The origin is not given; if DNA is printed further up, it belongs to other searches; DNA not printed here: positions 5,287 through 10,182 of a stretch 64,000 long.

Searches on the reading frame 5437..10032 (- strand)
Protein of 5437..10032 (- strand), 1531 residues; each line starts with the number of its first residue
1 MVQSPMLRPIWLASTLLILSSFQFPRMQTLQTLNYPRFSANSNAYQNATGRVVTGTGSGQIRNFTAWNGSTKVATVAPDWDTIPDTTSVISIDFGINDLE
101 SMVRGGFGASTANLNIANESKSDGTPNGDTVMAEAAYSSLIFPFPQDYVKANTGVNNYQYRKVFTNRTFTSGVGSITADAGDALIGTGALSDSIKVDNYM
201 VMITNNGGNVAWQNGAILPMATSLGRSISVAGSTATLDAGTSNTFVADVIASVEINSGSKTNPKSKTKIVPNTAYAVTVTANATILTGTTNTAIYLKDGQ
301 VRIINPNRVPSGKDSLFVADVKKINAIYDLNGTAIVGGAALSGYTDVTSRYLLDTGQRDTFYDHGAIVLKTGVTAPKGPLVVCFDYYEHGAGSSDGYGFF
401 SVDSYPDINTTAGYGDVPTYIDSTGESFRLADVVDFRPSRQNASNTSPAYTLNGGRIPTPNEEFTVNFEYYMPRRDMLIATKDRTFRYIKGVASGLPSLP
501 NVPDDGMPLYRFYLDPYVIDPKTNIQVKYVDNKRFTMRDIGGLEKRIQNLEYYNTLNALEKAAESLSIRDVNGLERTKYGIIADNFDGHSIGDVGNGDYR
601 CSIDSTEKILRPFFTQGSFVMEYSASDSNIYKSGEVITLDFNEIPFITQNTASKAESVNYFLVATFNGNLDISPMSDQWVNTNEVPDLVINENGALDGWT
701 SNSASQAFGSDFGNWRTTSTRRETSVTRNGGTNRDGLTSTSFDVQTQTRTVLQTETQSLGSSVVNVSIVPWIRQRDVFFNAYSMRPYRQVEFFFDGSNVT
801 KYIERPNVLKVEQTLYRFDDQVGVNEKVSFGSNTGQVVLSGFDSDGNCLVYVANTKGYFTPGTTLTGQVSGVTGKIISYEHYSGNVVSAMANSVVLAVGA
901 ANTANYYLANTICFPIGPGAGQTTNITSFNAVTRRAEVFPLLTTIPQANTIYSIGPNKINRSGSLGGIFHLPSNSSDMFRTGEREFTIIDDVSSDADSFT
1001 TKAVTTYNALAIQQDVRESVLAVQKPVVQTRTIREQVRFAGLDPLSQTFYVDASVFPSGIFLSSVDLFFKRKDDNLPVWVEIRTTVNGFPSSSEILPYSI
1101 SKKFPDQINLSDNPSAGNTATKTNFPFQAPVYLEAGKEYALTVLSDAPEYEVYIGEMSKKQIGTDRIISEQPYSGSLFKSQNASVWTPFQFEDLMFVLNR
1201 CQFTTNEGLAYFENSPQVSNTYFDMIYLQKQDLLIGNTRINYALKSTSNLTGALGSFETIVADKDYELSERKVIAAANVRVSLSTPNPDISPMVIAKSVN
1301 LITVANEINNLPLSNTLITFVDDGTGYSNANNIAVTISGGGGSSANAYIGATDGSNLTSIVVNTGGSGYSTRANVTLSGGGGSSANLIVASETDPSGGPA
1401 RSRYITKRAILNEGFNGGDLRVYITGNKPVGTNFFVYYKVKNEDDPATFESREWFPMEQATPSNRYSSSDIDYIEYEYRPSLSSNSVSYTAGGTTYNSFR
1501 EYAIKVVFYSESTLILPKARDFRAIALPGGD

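Call 57: search_protein_families(library=phrogs, proteins=[window:5437-10032:-], max_evalue=0.00001)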
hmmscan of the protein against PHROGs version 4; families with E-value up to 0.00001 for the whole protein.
window:5437-10032:- (1531 aa): 3 families
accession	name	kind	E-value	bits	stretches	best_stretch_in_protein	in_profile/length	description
phrog_358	-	unknown function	9.3e-258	859.8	2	127-1219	581-1589/2056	-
phrog_877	-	unknown function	8.7e-75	253.2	2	960-1304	723-1030/1141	-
phrog_5986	-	unknown function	8.3e-39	134.4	1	1026-1300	55-305/409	-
